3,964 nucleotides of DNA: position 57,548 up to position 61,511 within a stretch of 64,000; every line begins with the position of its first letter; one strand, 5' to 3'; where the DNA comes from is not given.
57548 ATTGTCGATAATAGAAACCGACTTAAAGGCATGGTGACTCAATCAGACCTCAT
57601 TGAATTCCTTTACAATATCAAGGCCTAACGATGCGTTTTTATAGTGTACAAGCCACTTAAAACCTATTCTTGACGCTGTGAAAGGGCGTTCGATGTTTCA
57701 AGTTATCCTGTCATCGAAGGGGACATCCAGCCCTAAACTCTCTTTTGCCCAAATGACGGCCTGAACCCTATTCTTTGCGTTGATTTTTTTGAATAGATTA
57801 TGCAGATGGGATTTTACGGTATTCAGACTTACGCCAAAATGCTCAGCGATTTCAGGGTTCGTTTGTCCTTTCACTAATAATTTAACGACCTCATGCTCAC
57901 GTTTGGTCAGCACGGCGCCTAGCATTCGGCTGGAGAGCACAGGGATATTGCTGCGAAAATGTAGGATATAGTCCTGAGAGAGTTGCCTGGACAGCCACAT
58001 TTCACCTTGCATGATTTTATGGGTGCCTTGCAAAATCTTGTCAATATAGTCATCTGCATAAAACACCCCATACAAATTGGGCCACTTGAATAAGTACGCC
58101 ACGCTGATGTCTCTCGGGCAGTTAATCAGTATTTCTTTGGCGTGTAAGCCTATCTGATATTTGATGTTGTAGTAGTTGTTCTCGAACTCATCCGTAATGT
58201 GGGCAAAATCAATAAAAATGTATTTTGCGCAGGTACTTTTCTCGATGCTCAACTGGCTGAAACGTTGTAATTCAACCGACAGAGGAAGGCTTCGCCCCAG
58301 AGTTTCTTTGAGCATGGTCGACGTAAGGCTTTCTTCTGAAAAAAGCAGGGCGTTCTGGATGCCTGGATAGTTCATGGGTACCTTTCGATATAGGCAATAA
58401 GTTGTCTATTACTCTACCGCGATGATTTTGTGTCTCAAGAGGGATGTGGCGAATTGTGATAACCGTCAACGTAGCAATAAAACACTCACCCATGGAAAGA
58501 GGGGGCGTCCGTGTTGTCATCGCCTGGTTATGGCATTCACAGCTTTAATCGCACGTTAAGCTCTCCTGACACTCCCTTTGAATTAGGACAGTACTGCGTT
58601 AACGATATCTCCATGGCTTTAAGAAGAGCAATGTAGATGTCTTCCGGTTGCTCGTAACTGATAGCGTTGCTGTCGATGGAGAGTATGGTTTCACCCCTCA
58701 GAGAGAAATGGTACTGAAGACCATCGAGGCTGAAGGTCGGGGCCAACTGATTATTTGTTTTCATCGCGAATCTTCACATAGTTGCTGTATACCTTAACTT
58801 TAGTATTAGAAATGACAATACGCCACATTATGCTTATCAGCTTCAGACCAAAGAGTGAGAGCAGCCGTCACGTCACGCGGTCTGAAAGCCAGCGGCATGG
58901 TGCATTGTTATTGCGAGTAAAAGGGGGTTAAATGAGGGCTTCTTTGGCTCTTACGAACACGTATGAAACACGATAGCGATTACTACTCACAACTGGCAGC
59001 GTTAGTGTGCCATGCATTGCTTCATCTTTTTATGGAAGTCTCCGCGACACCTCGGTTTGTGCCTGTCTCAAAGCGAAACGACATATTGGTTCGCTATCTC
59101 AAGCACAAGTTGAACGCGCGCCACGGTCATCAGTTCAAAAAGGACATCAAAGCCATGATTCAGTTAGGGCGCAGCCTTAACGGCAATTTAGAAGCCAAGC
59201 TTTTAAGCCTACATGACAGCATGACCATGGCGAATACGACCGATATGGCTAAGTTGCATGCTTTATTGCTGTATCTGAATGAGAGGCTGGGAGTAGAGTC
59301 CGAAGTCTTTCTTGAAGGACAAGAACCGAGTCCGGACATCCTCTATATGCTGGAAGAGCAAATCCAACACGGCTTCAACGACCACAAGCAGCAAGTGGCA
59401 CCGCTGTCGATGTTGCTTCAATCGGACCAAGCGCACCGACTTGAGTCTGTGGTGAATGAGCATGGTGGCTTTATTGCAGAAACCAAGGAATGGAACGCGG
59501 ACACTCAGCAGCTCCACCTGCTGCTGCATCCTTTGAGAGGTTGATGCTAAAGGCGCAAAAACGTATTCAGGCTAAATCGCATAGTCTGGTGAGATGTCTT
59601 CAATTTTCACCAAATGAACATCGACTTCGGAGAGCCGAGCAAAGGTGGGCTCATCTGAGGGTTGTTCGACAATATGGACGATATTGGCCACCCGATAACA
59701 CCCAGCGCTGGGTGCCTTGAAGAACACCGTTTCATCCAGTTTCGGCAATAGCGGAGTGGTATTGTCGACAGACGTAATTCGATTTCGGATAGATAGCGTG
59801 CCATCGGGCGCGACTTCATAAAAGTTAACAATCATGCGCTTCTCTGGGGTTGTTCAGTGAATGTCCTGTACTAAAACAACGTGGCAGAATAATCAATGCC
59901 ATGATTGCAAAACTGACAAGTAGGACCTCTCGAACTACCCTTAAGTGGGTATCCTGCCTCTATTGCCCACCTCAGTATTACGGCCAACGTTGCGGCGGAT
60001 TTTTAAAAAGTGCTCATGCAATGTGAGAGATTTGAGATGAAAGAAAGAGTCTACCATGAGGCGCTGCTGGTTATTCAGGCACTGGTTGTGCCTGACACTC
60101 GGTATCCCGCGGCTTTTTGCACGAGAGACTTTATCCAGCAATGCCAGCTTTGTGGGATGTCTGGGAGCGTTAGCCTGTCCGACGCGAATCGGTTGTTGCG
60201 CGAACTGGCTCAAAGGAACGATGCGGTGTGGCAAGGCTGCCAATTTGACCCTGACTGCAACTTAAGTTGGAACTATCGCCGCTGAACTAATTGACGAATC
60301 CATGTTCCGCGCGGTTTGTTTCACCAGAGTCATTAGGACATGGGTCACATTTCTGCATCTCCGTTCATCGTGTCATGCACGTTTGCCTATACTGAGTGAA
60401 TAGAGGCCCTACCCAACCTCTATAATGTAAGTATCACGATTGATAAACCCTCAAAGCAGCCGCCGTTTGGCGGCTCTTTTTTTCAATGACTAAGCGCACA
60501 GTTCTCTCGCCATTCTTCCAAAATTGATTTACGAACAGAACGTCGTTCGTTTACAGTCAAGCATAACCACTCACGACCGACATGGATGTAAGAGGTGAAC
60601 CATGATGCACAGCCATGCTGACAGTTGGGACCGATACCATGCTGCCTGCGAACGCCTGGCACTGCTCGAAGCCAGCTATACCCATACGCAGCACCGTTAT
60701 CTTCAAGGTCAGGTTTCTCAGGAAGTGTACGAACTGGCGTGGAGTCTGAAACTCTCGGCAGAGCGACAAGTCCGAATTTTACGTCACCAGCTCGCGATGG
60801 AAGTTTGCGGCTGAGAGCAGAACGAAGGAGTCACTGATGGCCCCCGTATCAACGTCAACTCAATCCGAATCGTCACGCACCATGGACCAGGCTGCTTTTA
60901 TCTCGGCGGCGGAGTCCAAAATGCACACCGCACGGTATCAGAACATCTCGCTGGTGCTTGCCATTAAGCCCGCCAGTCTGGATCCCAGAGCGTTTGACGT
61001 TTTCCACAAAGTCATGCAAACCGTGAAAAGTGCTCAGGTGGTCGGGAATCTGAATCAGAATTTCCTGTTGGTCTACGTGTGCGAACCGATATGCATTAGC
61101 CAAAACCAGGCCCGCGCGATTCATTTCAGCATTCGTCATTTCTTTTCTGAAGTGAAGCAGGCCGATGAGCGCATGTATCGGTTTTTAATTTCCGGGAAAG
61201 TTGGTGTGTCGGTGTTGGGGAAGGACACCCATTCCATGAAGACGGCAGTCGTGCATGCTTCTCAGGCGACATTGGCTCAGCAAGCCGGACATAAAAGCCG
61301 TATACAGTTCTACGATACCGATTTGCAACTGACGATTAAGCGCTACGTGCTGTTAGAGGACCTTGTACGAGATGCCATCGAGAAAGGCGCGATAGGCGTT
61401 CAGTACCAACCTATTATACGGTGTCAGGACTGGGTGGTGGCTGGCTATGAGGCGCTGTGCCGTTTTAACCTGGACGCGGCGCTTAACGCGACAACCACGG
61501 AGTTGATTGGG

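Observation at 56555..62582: c-di-GMP regulatory neighbourhood: VpsT-like regulator with an intact W-L-S-R motif, flanked by an HPP-CBS membrane protein and a degenerate GGDEF-EAL-CBS protein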

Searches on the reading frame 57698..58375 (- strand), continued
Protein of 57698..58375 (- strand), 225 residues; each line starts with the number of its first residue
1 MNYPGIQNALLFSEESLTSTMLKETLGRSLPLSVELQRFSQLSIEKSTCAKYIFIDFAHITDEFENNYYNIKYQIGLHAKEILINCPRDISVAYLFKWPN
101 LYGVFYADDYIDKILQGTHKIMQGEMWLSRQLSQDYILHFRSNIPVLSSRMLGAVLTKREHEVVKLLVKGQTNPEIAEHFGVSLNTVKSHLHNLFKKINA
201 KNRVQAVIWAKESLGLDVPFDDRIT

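Call 35: list_cluster_members(proteins=[P0150, P0142, window:57698-58375:-, window:60837-62582:+])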
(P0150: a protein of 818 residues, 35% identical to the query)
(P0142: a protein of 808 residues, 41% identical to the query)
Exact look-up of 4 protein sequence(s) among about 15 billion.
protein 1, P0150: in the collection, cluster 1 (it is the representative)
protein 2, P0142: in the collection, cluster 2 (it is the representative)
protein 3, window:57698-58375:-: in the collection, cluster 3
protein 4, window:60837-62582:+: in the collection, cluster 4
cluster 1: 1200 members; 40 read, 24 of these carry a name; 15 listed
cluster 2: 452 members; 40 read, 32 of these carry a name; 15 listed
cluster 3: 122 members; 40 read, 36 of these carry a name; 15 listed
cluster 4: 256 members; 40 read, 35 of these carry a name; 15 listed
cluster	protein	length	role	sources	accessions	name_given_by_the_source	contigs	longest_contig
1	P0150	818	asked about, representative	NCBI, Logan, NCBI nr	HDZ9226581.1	TPA: EAL domain-containing protein [Vibrio cholerae] | EAL domain-containing protein [Vibrio cholerae]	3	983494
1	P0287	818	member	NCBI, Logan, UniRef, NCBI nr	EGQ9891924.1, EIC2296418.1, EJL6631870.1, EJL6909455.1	EAL domain-containing protein [Vibrio cholerae] | EAL domain-containing protein n=1 Tax=Vibrio cholerae TaxID=666 RepID=UPI000892C570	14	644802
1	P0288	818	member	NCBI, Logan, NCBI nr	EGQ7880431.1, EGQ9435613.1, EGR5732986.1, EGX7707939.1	EAL domain-containing protein [Vibrio cholerae]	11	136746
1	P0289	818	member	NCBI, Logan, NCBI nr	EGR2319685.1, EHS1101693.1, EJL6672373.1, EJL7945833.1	EAL domain-containing protein [Vibrio cholerae]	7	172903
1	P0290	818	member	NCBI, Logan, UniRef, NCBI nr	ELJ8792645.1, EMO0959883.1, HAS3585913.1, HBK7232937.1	TPA: EAL domain-containing protein [Vibrio cholerae] | EAL domain-containing protein n=1 Tax=Vibrio cholerae TaxID=666 RepID=UPI001A24F31C | EAL domain-containing protein [Vibrio cholerae]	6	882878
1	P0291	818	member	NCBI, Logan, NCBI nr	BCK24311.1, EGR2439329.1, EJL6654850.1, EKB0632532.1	EAL domain-containing protein [Vibrio cholerae]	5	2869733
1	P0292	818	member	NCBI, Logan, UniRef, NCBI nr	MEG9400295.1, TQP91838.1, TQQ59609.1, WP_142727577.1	EAL domain-containing protein [Vibrio cholerae] | EAL domain-containing protein n=1 Tax=Vibrio cholerae TaxID=666 RepID=UPI00115AEBE3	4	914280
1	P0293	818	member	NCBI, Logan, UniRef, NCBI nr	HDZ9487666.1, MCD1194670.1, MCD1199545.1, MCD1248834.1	EAL domain-containing protein [Vibrio cholerae] | EAL domain-containing protein n=1 Tax=Vibrio cholerae TaxID=666 RepID=UPI001E424528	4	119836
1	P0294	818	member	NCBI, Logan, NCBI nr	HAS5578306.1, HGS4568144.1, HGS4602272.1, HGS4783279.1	TPA: EAL domain-containing protein [Vibrio cholerae] | EAL domain-containing protein [Vibrio cholerae]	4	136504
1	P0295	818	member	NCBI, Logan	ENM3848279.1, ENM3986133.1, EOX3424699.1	EAL domain-containing protein [Vibrio cholerae]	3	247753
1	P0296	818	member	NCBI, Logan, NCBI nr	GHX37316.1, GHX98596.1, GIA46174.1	hypothetical protein VCSRO158_1741 [Vibrio cholerae]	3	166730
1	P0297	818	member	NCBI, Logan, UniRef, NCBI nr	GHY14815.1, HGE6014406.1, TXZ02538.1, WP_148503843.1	EAL domain-containing protein [Vibrio cholerae] | EAL domain-containing protein n=1 Tax=Vibrio cholerae TaxID=666 RepID=UPI0011D9B645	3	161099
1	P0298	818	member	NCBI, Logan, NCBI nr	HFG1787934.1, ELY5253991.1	TPA: EAL domain-containing protein [Vibrio cholerae] | EAL domain-containing protein [Vibrio cholerae]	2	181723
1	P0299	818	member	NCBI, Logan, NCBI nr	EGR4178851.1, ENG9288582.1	EAL domain-containing protein [Vibrio cholerae]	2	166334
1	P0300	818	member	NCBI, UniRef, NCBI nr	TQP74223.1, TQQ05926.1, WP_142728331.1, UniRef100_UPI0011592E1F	EAL domain-containing protein [Vibrio cholerae] | EAL domain-containing protein n=1 Tax=Vibrio cholerae TaxID=666 RepID=UPI0011592E1F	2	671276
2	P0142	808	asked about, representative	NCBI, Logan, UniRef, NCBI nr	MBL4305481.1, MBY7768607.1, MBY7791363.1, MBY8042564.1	EAL domain-containing protein [Vibrio fluvialis] | EAL domain-containing protein n=1 Tax=Vibrio fluvialis TaxID=676 RepID=UPI00192A738D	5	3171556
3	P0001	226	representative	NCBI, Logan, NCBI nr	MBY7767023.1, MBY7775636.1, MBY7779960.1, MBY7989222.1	LuxR C-terminal-related transcriptional regulator [Vibrio fluvialis]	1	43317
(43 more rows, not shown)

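Call 36: find_encoding_contigs(protein=window:57698-58375:-, flank=10000, max_places=8)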
Protein window:57698-58375:- (225 aa): 20 contigs read that carry it; 8 places shown.
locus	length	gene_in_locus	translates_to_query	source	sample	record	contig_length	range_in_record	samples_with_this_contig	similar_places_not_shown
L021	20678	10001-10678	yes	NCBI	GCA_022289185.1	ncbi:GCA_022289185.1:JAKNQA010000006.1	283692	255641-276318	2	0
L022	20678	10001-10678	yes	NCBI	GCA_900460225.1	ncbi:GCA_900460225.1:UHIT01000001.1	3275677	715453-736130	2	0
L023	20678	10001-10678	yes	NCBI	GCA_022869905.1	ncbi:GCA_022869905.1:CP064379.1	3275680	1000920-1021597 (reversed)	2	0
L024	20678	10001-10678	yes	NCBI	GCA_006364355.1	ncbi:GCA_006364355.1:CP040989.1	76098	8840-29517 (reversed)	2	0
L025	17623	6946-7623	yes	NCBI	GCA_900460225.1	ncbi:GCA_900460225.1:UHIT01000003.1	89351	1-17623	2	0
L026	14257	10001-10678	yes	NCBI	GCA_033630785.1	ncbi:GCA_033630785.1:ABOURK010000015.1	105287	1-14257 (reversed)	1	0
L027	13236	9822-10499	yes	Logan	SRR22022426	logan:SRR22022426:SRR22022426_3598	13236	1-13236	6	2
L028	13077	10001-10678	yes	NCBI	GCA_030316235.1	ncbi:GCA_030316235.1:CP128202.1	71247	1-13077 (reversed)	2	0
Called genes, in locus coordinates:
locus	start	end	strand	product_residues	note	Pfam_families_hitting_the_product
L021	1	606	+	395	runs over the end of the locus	PF13356:Arm-DNA-bind_3, PF22022:Phage_int_M, PF00589:Phage_integrase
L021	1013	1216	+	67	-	-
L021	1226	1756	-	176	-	-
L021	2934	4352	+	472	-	-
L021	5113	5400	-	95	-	-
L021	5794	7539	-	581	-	PF00563:EAL, PF00571:CBS (weak)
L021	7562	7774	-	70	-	-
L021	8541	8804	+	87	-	-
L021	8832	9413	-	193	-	PF11140:DUF2913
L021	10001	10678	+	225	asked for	PF21155:VpsT-like_REC, PF00196:GerE, PF08281:Sigma70_r4_2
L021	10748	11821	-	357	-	PF04982:TM_HPP, PF00571:CBS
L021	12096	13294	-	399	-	PF01527:HTH_Tnp_1, PF13518:HTH_28 (weak), PF13384:HTH_23 (faint), PF00665:rve, PF13683:rve_3, PF13333:rve_2 (weak)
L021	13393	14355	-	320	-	PF00582:Usp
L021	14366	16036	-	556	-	PF00999:Na_H_Exchanger, PF02254:TrkA_N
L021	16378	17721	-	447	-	-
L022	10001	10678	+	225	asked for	PF21155:VpsT-like_REC, PF00196:GerE, PF08281:Sigma70_r4_2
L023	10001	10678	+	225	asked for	PF21155:VpsT-like_REC, PF00196:GerE, PF08281:Sigma70_r4_2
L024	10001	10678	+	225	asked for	PF21155:VpsT-like_REC, PF00196:GerE, PF08281:Sigma70_r4_2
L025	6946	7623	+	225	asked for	PF21155:VpsT-like_REC, PF00196:GerE, PF08281:Sigma70_r4_2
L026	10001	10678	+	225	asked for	PF21155:VpsT-like_REC, PF00196:GerE, PF08281:Sigma70_r4_2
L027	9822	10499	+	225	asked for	PF21155:VpsT-like_REC, PF00196:GerE, PF08281:Sigma70_r4_2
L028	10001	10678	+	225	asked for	PF21155:VpsT-like_REC, PF00196:GerE, PF08281:Sigma70_r4_2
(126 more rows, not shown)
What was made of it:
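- Three V. furnissii strains carry both a chromosomal and a plasmid copy (calls 35, 36).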

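Call 67: search_protein_families(library=padloc, proteins=[window:57698-58375:-], max_evalue=0.001)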
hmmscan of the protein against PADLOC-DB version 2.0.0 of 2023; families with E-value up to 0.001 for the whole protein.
window:57698-58375:- (225 aa): 4 families
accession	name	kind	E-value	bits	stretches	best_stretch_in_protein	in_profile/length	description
PDLC01851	CARF3--CARF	-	3.4e-08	31.2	1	152-200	206-254/279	-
PDLC01855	CARF3--CARF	-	7.3e-06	23.9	1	155-199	217-261/288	-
PDLC01268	CasR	-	0.0002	19.4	1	155-197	121-164/179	"CAS-I,CAS-II,CAS-III,CAS-IV,CAS-V,CAS-VI; associated_signaling"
PDLC01434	CasR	-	0.0006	17.7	1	149-197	124-168/191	"CAS-I,CAS-II,CAS-III,CAS-IV,CAS-V,CAS-VI; associated_signaling"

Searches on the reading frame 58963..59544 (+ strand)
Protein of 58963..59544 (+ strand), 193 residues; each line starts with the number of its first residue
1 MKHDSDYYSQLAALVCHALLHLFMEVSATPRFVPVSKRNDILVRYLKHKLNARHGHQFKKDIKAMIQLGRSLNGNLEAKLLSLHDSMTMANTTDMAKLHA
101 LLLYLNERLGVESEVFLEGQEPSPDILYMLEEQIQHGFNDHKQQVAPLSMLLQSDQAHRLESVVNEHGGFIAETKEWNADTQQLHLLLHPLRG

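Call 3: search_protein_families(library=pfam, proteins=[window:58963-59544:+], max_evalue=0.01)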
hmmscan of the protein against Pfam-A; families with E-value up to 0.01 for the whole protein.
window:58963-59544:+ (193 aa): 1 family
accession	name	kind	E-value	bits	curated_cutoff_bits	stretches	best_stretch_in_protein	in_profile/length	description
PF11140.13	DUF2913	-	5.8e-20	72.4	23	1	6-176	1-181/207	Protein of unknown function (DUF2913)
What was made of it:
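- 58963..59544 (+): DUF2913 protein (193 aa). It is part of the invariant core of the block but is truncated in some copies. Pfam DUF2913 5.8e-20 (call 3).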

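Call 4: search_protein_families(library=ncbifam, proteins=[window:58963-59544:+], max_evalue=0.01)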
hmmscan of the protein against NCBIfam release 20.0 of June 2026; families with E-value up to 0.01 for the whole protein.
window:58963-59544:+ (193 aa): 0 families

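Call 67: search_protein_families(library=padloc, proteins=[window:58963-59544:+], max_evalue=0.001)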
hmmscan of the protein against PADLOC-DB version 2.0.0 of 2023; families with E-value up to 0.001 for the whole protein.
window:58963-59544:+ (193 aa): 0 families

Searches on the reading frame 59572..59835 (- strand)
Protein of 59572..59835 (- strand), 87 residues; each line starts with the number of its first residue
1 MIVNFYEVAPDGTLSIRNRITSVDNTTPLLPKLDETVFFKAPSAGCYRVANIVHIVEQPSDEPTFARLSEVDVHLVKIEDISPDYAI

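Call 3: search_protein_families(library=pfam, proteins=[window:59572-59835:-], max_evalue=0.01)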
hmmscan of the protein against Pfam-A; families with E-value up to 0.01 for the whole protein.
window:59572-59835:- (87 aa): 0 families

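Call 4: search_protein_families(library=ncbifam, proteins=[window:59572-59835:-], max_evalue=0.01)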
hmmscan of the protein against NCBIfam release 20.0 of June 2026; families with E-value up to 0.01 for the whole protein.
window:59572-59835:- (87 aa): 0 families

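Call 67: search_protein_families(library=padloc, proteins=[window:59572-59835:-], max_evalue=0.001)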
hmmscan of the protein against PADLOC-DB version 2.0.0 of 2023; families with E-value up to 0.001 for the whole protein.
window:59572-59835:- (87 aa): 0 families
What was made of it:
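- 59572..59835 (-): Conserved 87-aa ORF of unknown function. No family hit (calls 3, 4, 67).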

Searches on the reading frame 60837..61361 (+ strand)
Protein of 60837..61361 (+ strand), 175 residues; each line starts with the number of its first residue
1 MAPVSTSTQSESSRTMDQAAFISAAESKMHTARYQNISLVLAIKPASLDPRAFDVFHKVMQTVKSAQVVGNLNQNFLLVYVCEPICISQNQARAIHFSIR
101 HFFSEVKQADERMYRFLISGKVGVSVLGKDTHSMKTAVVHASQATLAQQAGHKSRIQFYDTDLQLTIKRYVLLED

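Call 48: search_protein_families(library=pfam, proteins=[window:60837-61361:+], max_evalue=10)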
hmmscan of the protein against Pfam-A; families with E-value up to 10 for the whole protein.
window:60837-61361:+ (175 aa): 0 families

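Call 51: predict_structure(alignment_id=A4)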
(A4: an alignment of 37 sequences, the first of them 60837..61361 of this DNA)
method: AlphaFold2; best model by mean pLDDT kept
length: 175 residues; sequences in the alignment: 37
mean_pLDDT: 87.1   pTM: 0.83
mean pLDDT of the five models: 87.1, 87.0, 87.0, 85.8, 84.0
residues with pLDDT >= 90: 118; 70-90: 38; 50-70: 7; < 50: 12
segments of 3 or more residues with pLDDT < 50: 1-12
pLDDT, mean of each block of 10 residues (from residue 1): 41 73 95 92 89 88 94 91 86 93 97 93 95 97 89 83 91 77
secondary structure, 60 per line:
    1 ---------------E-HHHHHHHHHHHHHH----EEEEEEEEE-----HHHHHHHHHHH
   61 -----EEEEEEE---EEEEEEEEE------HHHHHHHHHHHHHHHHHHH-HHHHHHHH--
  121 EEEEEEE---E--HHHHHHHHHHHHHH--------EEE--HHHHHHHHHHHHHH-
elements in order: H18-31 E36-44 H50-60 E66-72 E76-84 H91-109 H111-118 E121-127 H134-147 E156-158 H161-174
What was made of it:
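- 60876..61331 (+): The degenerate GGDEF-like domain (aa 14-165). The GGDEF motif position reads NQNFL (nt 61053-61067), and the segment with the metal- and substrate-binding residues falls in alignment gaps. AF2 model pLDDT 87 (call 51).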

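Call 54: fold_search(model_id=the predicted structure, library=pdb)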
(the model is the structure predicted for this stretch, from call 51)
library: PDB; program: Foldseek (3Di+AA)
matches with E <= 10: 1247; with E <= 0.001: 12
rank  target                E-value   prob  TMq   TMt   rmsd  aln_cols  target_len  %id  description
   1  5m3c_A                4.7e-06  1.00  0.53  0.26   7.8       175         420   17  Structure of the hybrid domain (GGDEF-EAL) of PA0575 from Pseudomonas aeruginosa PAO1 at 2.8 Ang. with GTP and Ca2+ bo (released 2017-12-20)
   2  4rnh                  2.2e-05  1.00  0.54  0.26   5.6       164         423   15  PaMorA tandem diguanylate cyclase - phosphodiesterase, c-di-GMP complex (released 2014-11-19)
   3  4rnf                  3.4e-05  1.00  0.58  0.27   5.0       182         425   12  PaMorA tandem diguanylate cyclase - mutant phosphodiesterase, apo form (released 2014-11-19)
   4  7a7e_B                2.1e-04  1.00  0.50  0.50   6.3       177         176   11  Structure of a delta-N mutant - E232start - of PA1120 (TpbB or YfiN) from Pseudomonas aeruginosa (PAO1) comprising onl (released 2021-07-07)
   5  6eib_A                2.6e-04  1.00  0.46  0.50   6.2       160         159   15  Structure of the active GGEEF domain of a diguanylate cyclase from Vibrio cholerae. (released 2018-10-10)
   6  7a7e_A                3.8e-04  1.00  0.45  0.46   7.7       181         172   10  Structure of a delta-N mutant - E232start - of PA1120 (TpbB or YfiN) from Pseudomonas aeruginosa (PAO1) comprising onl (released 2021-07-07)
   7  6eib_B                4.0e-04  1.00  0.45  0.49   6.6       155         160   15  Structure of the active GGEEF domain of a diguanylate cyclase from Vibrio cholerae. (released 2018-10-10)
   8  6d9m                  6.7e-04  1.00  0.49  0.29   6.6       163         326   12  T4-Lysozyme fusion to Geobacter GGDEF (released 2019-04-10)
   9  4urq_V                8.1e-04  1.00  0.47  0.52   5.4       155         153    9  Crystal Structure of GGDEF domain (I site mutant) from T.maritima (released 2014-10-08)
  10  6eib_D                8.1e-04  1.00  0.50  0.55   5.8       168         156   14  Structure of the active GGEEF domain of a diguanylate cyclase from Vibrio cholerae. (released 2018-10-10)
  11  6eib_C                8.1e-04  1.00  0.47  0.52   5.9       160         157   16  Structure of the active GGEEF domain of a diguanylate cyclase from Vibrio cholerae. (released 2018-10-10)
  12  3icl_B                9.2e-04  1.00  0.48  0.54   5.1       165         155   13  X-Ray Structure of Protein (EAL/GGDEF domain protein) from M.capsulatus, Northeast Structural Genomics Consortium Targ (released 2009-08-04)
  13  2ec2_A                1.6e-03  0.98  0.32  0.40  11.1       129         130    8  Crystal structure of transposase from Sulfolobus tokodaii (released 2007-02-27)
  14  3ign                  2.1e-03  1.00  0.52  0.54   5.8       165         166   12  Crystal Structure of the GGDEF domain from Marinobacter aquaeolei diguanylate cyclase complexed with c-di-GMP - Northeas (released 2009-08-11)
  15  3icl_A                3.3e-03  1.00  0.54  0.58   4.9       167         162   11  X-Ray Structure of Protein (EAL/GGDEF domain protein) from M.capsulatus, Northeast Structural Genomics Consortium Targ (released 2009-08-04)
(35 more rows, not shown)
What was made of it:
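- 60876..61331 (+): Foldseek top hits are GGDEF domains (call 54).
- On GGDEF diguanylate cyclase: Foldseek top hits 5m3c, 4rnh, 7a7e and 6eib (call 54).
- Closest known: Degenerate GGDEF-EAL c-di-GMP receptors. Same: The N-terminal model matches the LapD and FimX GGDEF domains among others (call 54).
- Checked: So does a confident structure model (pLDDT 87) whose top Foldseek hits are all GGDEF domains (calls 51, 54).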
